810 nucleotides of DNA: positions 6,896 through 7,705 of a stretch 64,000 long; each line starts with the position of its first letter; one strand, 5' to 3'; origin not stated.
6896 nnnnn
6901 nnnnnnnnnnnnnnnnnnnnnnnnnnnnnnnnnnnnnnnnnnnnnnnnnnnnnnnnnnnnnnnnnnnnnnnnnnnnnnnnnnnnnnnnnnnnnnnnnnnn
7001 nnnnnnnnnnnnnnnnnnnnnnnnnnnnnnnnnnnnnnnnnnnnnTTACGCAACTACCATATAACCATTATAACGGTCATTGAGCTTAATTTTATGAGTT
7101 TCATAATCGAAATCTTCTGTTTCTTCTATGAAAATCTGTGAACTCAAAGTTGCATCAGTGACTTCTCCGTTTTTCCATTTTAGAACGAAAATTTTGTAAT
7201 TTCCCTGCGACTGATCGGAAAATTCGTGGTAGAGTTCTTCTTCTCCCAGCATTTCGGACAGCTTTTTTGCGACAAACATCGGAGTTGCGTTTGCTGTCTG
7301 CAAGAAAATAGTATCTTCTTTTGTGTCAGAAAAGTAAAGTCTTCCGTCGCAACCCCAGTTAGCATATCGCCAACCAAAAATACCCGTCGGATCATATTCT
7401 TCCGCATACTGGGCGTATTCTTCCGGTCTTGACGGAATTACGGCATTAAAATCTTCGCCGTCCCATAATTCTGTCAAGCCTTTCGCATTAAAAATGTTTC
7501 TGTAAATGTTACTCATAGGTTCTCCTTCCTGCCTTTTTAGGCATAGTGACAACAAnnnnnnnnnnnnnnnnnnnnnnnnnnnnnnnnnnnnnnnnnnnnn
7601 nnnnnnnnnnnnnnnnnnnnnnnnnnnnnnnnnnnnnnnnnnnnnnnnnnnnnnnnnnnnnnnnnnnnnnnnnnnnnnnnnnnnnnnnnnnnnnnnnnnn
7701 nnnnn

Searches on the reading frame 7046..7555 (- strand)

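Call 69: search_protein_families(library=pfam, proteins=[window:7046-7555:-], max_evalue=0.01)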
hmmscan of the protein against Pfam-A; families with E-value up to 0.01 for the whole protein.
window:7046-7555:- (169 aa): 1 family
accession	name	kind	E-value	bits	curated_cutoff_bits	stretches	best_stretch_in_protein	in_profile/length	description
PF18406.6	DUF1281_C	-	0.00061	20.1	22.8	1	77-155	10-86/88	Ferredoxin-like domain in Api92-like protein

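Call 81: search_protein_families(library=phrogs, proteins=[window:7046-7555:-], max_evalue=0.001)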
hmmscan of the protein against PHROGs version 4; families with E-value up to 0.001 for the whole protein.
window:7046-7555:- (169 aa): 0 families
